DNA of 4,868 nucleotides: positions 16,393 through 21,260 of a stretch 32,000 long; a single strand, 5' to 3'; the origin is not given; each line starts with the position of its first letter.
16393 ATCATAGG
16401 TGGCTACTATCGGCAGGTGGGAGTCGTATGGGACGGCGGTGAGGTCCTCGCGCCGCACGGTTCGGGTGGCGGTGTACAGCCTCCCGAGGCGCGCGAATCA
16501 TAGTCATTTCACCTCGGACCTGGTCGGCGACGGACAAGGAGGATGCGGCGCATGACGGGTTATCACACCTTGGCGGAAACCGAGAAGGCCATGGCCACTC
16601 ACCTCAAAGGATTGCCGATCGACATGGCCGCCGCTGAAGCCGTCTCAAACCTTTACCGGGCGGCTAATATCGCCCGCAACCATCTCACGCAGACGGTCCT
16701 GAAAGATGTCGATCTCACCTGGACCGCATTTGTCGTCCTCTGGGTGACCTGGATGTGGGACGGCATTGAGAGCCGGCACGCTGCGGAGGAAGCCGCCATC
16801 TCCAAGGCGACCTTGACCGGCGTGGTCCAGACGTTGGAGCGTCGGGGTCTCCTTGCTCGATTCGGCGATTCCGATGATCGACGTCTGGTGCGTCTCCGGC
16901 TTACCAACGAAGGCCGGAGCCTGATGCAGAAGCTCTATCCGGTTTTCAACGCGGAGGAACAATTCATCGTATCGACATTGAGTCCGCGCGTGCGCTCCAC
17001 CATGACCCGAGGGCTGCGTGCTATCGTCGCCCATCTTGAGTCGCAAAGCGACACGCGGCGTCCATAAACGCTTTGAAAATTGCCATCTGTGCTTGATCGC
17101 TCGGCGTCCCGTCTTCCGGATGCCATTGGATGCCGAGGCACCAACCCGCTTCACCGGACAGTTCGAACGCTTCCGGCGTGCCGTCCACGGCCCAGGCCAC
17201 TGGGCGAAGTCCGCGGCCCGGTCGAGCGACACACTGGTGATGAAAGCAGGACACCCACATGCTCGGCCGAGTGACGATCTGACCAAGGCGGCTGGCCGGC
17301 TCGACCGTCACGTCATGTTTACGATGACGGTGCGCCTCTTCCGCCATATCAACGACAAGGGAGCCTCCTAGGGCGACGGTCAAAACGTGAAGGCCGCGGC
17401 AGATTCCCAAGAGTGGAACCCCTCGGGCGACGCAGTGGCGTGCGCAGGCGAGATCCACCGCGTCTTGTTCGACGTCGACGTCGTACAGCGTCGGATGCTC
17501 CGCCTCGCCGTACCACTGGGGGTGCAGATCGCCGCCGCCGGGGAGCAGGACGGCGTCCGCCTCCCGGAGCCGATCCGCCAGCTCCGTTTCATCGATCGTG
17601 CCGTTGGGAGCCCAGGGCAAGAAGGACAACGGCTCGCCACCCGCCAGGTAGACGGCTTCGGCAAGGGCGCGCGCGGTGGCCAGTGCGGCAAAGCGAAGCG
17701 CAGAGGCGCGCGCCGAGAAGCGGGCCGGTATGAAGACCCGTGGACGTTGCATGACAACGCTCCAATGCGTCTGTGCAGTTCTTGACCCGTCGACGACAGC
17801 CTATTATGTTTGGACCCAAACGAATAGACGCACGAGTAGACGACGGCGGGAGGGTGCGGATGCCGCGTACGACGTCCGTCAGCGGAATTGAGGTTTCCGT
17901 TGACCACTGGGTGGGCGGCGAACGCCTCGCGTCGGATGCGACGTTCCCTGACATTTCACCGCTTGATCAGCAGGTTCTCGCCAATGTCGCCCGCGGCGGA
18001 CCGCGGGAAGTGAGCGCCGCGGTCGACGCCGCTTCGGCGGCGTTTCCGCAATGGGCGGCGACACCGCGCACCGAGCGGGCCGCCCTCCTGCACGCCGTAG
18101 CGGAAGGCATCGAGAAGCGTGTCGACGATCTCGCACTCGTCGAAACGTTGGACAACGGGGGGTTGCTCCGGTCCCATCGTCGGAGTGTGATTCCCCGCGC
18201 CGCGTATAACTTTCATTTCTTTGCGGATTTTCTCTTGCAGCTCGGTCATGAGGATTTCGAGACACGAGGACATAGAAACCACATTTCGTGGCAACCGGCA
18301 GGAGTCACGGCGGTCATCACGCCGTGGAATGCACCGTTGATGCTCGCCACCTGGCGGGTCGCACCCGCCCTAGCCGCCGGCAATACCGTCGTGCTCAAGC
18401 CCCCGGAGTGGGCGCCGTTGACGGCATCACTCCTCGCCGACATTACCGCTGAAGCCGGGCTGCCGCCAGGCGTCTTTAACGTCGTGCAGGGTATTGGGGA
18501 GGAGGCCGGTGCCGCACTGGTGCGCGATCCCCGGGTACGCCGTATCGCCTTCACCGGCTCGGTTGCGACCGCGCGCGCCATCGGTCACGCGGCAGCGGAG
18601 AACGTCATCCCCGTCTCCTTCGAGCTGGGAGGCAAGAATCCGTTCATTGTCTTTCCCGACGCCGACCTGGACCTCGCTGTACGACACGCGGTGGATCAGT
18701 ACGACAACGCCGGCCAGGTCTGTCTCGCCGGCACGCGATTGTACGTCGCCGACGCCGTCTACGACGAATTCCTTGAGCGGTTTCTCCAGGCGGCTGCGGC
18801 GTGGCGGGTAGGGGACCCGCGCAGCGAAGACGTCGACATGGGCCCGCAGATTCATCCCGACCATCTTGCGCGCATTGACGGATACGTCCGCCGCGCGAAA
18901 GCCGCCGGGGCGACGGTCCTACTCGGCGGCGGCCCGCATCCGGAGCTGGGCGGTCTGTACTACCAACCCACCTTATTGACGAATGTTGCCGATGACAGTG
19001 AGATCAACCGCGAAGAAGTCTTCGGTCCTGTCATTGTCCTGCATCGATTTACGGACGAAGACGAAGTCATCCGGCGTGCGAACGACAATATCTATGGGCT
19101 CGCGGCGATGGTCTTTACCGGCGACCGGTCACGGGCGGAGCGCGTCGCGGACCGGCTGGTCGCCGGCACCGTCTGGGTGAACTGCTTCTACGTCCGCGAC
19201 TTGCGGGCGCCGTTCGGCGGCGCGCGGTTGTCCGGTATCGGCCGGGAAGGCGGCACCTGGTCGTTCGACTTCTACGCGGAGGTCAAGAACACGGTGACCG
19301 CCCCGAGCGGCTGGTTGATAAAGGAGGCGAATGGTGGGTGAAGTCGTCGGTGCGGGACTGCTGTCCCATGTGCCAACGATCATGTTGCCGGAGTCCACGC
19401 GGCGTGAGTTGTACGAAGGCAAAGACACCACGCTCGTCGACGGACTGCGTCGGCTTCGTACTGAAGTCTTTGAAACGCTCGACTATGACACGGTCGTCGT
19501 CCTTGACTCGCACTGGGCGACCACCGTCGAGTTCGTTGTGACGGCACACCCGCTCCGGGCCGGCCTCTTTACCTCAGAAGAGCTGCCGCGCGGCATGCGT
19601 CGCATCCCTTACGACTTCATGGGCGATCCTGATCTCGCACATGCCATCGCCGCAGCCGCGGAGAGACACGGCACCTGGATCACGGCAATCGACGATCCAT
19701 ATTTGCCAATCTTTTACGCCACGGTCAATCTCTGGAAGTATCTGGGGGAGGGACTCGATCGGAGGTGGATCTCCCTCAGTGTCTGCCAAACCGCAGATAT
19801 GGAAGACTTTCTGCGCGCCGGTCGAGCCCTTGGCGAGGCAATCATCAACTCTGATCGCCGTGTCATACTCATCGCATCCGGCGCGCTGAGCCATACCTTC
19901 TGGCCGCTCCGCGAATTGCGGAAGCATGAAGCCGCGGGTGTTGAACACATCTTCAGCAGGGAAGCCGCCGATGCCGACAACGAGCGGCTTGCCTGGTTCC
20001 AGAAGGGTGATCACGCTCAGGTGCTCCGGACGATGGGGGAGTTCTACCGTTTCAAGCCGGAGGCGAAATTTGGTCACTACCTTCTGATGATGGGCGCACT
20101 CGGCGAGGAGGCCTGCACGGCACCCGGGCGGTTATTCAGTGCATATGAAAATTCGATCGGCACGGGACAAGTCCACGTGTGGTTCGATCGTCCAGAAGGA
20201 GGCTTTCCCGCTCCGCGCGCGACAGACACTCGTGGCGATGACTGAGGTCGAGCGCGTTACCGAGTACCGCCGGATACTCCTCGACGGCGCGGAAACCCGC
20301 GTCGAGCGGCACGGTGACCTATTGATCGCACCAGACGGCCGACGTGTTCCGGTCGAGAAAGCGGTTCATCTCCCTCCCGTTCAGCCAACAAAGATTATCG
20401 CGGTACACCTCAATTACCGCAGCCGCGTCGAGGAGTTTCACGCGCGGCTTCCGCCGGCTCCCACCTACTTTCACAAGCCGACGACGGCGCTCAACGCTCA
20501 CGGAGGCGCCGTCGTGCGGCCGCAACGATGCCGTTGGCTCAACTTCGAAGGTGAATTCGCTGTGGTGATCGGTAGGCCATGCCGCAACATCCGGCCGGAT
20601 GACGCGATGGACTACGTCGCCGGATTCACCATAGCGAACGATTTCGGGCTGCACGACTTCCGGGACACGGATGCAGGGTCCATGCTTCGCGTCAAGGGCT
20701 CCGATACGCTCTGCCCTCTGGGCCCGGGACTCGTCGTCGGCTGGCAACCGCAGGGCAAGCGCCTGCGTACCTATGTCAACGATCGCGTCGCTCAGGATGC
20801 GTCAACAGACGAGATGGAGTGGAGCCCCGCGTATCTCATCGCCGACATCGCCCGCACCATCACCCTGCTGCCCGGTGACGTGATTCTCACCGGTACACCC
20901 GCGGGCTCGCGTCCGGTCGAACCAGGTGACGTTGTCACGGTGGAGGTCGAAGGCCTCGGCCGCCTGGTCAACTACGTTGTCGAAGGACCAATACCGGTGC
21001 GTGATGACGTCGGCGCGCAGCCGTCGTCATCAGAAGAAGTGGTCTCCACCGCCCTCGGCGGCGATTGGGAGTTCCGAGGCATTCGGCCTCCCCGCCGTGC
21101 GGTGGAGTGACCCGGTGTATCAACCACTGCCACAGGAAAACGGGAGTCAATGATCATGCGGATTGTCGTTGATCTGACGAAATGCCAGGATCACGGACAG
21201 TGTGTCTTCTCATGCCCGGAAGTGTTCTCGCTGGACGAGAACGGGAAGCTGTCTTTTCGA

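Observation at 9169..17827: Three related operator-like palindromes overlapping -10 elements define a putative island-wide regulon (candidate MarR sites)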

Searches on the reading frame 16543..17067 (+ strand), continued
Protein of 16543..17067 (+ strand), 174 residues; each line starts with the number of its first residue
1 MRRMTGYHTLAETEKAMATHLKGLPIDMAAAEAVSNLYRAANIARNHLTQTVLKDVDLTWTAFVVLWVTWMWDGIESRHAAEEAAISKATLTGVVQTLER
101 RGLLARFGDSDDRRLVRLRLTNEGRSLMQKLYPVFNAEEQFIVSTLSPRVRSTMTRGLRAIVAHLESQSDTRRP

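Call 26: search_solved_structures(query=window:16543-17067:+, max_evalue=0.001, show_alignments=1)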
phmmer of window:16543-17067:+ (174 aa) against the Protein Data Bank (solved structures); distinct sequences matched with E-value up to 0.001: 53.
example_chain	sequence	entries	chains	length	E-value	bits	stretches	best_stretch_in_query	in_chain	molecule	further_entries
2pex_A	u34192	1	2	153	2.6e-10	43.7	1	38-134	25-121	Transcriptional regulator OhrR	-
2pfb_A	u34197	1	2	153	3.3e-10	43.4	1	38-134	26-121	Transcriptional regulator OhrR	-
6pcp_A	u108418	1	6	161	1.9e-09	40.9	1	31-156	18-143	MarR family transcriptional regulator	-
6pco_A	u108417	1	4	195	3.2e-09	40.2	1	31-155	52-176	MarR-family transcriptional regulator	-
3cdh_A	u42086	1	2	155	3.9e-08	36.7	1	81-165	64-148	Transcriptional regulator, MarR family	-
4l9t_A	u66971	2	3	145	5.4e-07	32.9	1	70-166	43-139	MepR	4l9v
2fbk_A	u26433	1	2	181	5.8e-07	32.9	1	60-165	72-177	transcriptional regulator, MarR family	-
5dd8_A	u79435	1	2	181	5.8e-07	32.9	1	60-165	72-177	Transcriptional regulator, MarR family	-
8ylm_A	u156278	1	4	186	6.1e-07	32.8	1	60-165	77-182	Transcriptional regulator, MarR family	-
2rdp_A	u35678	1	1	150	6.5e-07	32.7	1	38-133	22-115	putative transcriptional regulator MarR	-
5aip_A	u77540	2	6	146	7.1e-07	32.6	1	75-166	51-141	TRANSCRIPTIONAL REGULATOR, MARR FAMILY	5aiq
7xl9_A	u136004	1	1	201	7.4e-07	32.5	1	60-165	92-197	Transcriptional regulator, MarR family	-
4gxo_A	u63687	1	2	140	8.9e-07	32.2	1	51-159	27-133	MarR family regulatory protein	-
5fb2_A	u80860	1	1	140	9.1e-07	32.2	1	70-163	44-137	MarR family regulatory protein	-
3hrm_A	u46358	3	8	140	9.1e-07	32.2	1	51-159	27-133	HTH-type transcriptional regulator sarZ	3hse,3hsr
7el2_A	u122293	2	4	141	2.4e-06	30.8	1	45-128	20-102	Homoprotocatechuate degradation operon regulator HpaR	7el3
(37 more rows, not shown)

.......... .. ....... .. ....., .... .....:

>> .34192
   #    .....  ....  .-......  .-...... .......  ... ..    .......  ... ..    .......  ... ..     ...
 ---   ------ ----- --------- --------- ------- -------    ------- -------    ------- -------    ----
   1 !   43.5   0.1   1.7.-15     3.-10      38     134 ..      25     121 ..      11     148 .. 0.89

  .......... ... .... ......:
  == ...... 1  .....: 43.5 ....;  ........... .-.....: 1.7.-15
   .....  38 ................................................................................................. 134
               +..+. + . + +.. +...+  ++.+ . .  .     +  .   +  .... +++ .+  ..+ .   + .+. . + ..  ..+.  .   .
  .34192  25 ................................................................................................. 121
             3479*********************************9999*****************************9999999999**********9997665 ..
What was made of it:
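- On MarR family of transcriptional regulators (the protein at 16543-17067): 53 MarR-family PDB chains match at E <= 1e-3 (call 26).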

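Call 41: find_encoding_contigs(protein=P0003, flank=10000, max_places=2)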
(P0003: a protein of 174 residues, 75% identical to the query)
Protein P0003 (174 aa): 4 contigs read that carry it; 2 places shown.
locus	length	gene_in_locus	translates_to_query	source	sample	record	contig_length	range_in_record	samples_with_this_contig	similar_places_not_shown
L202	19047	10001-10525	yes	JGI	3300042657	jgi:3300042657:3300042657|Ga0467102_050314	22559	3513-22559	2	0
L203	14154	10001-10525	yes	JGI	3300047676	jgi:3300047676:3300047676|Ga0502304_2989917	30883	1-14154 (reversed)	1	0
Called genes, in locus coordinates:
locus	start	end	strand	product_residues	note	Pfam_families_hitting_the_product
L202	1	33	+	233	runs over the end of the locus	-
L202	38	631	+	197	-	PF01451:LMWPc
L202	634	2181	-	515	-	PF13556:HTH_30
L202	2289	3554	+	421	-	PF01266:DAO, PF07992:Pyr_redox_2 (faint), PF13450:NAD_binding_8 (weak), PF13454:NAD_binding_9 (faint)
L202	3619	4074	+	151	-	-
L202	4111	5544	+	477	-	PF00202:Aminotran_3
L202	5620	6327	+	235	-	PF00117:GATase, PF07722:Peptidase_C26 (weak)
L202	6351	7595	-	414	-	PF00067:p450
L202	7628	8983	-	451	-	PF00120:Gln-synt_C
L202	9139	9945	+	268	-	PF06314:ADC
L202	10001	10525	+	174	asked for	PF22381:Staph_reg_Sar_Rot (weak), PF01047:MarR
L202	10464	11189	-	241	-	PF07722:Peptidase_C26, PF00117:GATase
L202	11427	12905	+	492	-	PF00171:Aldedh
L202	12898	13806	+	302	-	PF02900:LigB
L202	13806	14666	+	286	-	PF01557:FAA_hydrolase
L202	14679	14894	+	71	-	PF13459:Fer4_15, PF13370:Fer4_13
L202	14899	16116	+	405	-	PF07992:Pyr_redox_2, PF01262:AlaDh_PNT_C (weak), PF00070:Pyr_redox, PF14759:Reductase_C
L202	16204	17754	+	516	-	PF00324:AA_permease, PF13520:AA_permease_2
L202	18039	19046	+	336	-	?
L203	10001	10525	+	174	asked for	PF22381:Staph_reg_Sar_Rot (weak), PF01047:MarR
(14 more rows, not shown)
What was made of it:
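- L202 has a PucR-type regulator next to the aminotransferase operon (call 41).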

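Call 42: find_encoding_contigs(protein=P0002, flank=10000, max_places=2)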
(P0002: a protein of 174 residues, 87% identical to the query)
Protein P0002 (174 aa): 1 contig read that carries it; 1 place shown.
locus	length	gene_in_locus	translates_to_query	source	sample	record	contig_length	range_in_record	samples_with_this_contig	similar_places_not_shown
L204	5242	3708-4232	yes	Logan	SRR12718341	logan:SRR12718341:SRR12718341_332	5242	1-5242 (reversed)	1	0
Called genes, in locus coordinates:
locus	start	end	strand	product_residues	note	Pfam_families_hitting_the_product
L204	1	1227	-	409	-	?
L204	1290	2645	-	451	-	PF00120:Gln-synt_C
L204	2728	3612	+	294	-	PF06314:ADC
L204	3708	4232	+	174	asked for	PF12802:MarR_2 (faint), PF22381:Staph_reg_Sar_Rot (weak), PF01047:MarR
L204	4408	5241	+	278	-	?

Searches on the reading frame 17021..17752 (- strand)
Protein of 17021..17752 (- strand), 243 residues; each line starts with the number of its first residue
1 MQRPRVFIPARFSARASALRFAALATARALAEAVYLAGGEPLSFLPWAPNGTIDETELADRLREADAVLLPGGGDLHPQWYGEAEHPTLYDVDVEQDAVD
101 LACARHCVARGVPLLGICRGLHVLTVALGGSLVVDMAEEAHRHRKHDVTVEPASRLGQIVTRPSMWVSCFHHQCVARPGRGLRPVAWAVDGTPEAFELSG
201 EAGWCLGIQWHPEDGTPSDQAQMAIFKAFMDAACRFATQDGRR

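Call 5: search_protein_families(library=pfam, proteins=[window:17021-17752:-])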
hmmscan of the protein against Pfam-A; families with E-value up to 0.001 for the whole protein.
window:17021-17752:- (243 aa): 2 families
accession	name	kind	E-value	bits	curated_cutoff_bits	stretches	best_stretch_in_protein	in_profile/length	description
PF07722.19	Peptidase_C26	-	6.9e-44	150.7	20.5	1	26-213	25-219/219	Peptidase C26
PF00117.34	GATase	-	7.4e-11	42.5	22.8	1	101-229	62-187/190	Glutamine amidotransferase class-I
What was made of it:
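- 17021..17752 (-): PuuD-like peptidase C26 (gamma-glutamyl amide hydrolase), divergent from HpaE; S3 centre is 62 nt upstream of its ATG. Pfam PF07722, 150.7 bits (call 5).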

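Call 10: search_protein_families(library=ncbifam, proteins=[window:17021-17752:-], max_evalue=0.00001)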
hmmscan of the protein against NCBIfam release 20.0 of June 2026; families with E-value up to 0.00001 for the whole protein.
window:17021-17752:- (243 aa): 6 families
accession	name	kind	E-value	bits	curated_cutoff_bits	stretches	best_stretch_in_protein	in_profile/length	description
NF008471.0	PRK11366.1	equivalog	1.2e-19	70.7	266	1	32-237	33-248/254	gamma-glutamyl-gamma-aminobutyrate hydrolase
TIGR00888.1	guaA_Nterm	equivalog_domain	2.4e-09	36.8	172.15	1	103-235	62-186/188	glutamine-hydrolyzing GMP synthase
NF045546.1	GCDPHdlase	equivalog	4.9e-09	36.5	250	1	64-216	54-183/198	gamma-glutamyl-CDP-amidate hydrolase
NF001975.0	PRK00758.1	equivalog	8e-08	32.1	198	1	53-232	31-181/185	GMP synthase subunit A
NF000848.1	PRK00074.1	equivalog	2.4e-07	29.7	400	1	102-237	61-191/512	glutamine-hydrolyzing GMP synthase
NF006562.0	PRK09065.1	equivalog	1.3e-06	28.2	205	1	105-219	84-195/242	glutamine amidotransferase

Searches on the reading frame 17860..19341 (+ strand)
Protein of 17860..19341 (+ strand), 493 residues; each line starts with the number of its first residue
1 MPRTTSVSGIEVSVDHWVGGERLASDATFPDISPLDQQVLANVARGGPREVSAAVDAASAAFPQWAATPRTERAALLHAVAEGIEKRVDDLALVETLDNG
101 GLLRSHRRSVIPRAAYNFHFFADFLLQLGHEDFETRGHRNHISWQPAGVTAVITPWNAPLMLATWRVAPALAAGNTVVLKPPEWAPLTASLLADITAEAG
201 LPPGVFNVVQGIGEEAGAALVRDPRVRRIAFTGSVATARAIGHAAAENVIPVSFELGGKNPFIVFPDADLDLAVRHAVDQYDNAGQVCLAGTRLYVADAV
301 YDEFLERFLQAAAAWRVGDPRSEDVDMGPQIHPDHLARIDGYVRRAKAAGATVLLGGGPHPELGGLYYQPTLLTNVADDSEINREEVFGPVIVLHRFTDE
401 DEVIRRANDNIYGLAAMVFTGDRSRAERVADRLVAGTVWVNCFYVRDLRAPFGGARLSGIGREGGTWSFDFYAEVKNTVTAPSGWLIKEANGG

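Call 5: search_protein_families(library=pfam, proteins=[window:17860-19341:+])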
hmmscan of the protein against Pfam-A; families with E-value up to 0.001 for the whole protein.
window:17860-19341:+ (493 aa): 1 family
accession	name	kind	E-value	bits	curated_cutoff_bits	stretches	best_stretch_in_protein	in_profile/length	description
PF00171.27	Aldedh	-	2.9e-160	534.3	23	1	26-477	6-460/461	Aldehyde dehydrogenase family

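Call 10: search_protein_families(library=ncbifam, proteins=[window:17860-19341:+], max_evalue=0.00001)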
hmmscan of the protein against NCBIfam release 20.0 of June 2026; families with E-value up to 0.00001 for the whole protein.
window:17860-19341:+ (493 aa): 43 families (the best 25 are shown)
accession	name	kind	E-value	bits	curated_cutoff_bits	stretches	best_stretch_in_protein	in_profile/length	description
TIGR02299.1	HpaE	equivalog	5.9e-159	529.7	638.35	1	15-480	2-476/488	5-carboxymethyl-2-hydroxymuconate semialdehyde dehydrogenase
TIGR03216.1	OH_muco_semi_DH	equivalog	2.8e-145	484.6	693.25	1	15-479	2-478/481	2-hydroxymuconic semialdehyde dehydrogenase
TIGR01804.1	BADH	equivalog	9.5e-134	446.4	668.6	1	25-476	11-467/467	betaine-aldehyde dehydrogenase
NF010000.0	PRK13473.1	subfamily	1.5e-129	432.7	615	1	17-478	6-470/475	aminobutyraldehyde dehydrogenase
NF009725.0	PRK13252.1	equivalog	1.6e-123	412.7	593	1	15-477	8-476/488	betaine-aldehyde dehydrogenase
NF045735.1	PaDhStyDPseudo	equivalog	5.1e-115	384.9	850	1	23-480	14-481/483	phenylacetaldehyde dehydrogenase StyD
NF006916.0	PRK09407.1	equivalog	2.6e-113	379.4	521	1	26-480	33-492/526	succinic semialdehyde dehydrogenase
NF045736.1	PaDhStyDRhodo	equivalog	3.9e-113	378.5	800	1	18-466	7-463/479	phenylacetaldehyde dehydrogenase StyD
NF050026.1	AcaldDHExaC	equivalog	4.5e-109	365.3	900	1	10-479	12-492/503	acetaldehyde dehydrogenase ExaC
TIGR01780.1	SSADH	subfamily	1.9e-108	363.3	646.35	1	36-476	6-448/448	succinate-semialdehyde dehydrogenase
NF007352.0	PRK09847.1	equivalog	9.1e-107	357.6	850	1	24-478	32-489/495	aldehyde dehydrogenase PuuC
TIGR03374.1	ABALDH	equivalog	7.4e-104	348.2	909.3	1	33-476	22-467/472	aminobutyraldehyde dehydrogenase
NF008415.0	PRK11241.1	equivalog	7.6e-102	341.5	828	1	33-477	32-477/482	NADP-dependent succinate-semialdehyde dehydrogenase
NF007497.0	PRK10090.1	equivalog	5e-96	322.4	500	1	25-472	20-469/480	aldehyde dehydrogenase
NF052305.1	DioxValDhHalo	equivalog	8.5e-93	311.8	750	1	18-476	9-477/483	2,5-dioxovalerate dehydrogenase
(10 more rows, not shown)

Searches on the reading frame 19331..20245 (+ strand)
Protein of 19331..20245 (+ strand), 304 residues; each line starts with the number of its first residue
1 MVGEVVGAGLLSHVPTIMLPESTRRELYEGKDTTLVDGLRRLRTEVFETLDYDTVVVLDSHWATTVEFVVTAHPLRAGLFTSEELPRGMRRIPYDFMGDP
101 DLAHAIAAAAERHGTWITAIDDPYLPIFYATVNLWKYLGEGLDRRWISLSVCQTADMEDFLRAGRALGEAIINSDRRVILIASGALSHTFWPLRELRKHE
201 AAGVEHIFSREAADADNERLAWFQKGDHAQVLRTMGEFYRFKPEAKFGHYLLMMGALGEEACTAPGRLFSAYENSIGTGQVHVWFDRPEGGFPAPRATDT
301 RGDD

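Call 5: search_protein_families(library=pfam, proteins=[window:19331-20245:+])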
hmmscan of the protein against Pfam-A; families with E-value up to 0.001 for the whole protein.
window:19331-20245:+ (304 aa): 1 family
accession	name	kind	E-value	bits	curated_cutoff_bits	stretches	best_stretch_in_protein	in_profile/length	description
PF02900.23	LigB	-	2.2e-22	79.9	26.3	1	10-282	4-265/269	Catalytic LigB subunit of aromatic ring-opening dioxygenase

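Call 10: search_protein_families(library=ncbifam, proteins=[window:19331-20245:+], max_evalue=0.00001)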
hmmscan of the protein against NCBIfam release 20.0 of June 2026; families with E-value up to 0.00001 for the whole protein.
window:19331-20245:+ (304 aa): 1 family
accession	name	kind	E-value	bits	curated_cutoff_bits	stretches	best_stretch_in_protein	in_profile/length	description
TIGR02298.1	HpaD_Fe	equivalog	2.8e-39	135.3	315.95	1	3-286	4-283/284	3,4-dihydroxyphenylacetate 2,3-dioxygenase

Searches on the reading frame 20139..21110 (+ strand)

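Call 7: search_protein_families(library=pfam, proteins=[window:20139-21110:+])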
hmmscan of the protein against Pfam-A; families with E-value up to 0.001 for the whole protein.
window:20139-21110:+ (323 aa): 1 family
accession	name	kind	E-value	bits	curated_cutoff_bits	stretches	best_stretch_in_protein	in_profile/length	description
PF01557.24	FAA_hydrolase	-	3.6e-56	190.6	23.9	1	85-281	1-214/214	Fumarylacetoacetate (FAA) hydrolase C-terminal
